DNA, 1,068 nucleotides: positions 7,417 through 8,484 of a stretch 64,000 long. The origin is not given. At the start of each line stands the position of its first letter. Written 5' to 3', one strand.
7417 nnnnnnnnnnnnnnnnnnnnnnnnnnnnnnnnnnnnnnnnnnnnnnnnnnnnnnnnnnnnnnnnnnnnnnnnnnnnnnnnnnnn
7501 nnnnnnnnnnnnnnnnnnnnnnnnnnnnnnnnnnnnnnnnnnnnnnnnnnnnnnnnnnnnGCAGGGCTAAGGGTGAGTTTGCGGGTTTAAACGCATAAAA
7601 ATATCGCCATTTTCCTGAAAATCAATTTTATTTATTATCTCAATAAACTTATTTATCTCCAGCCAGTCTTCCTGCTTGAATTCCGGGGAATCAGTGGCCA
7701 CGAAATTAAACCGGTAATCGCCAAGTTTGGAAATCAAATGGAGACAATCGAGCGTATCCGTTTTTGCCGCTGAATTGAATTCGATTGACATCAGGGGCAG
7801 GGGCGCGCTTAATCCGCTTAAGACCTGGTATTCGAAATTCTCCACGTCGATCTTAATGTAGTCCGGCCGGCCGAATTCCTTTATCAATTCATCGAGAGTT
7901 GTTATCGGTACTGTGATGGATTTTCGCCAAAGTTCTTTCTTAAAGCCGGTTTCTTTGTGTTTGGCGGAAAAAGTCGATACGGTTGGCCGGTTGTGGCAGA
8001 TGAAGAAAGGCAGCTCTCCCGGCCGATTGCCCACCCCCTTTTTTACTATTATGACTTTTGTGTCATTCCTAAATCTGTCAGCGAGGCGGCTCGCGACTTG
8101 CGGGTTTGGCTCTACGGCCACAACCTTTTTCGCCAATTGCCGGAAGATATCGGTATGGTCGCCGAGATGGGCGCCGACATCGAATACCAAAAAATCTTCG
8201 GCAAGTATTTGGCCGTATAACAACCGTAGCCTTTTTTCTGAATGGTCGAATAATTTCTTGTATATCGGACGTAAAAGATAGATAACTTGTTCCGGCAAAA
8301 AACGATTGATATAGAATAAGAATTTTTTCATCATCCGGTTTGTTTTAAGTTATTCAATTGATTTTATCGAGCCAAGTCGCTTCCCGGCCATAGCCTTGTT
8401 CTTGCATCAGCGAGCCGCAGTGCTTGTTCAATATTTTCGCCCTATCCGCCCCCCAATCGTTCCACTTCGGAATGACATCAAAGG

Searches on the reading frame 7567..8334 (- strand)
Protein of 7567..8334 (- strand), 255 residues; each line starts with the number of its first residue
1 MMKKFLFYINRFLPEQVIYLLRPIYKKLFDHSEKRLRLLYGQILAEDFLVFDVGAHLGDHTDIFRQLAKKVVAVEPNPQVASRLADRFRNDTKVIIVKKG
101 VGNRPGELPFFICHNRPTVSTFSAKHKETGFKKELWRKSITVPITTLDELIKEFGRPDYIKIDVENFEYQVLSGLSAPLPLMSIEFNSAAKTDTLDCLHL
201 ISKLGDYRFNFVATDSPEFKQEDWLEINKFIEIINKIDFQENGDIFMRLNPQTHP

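Call 82: search_protein_families(library=pfam, proteins=[window:7567-8334:-])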
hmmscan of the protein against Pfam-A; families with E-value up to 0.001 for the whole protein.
window:7567-8334:- (255 aa): 2 families
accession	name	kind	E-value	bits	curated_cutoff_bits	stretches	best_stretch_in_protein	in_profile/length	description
PF05050.19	Methyltransf_21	-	1.1e-17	65.2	22.7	1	52-205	1-167/173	Methyltransferase FkbM domain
PF00398.26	RrnaAD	-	0.00073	19.1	24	0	45-99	29-83/263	Ribosomal RNA adenine dimethylase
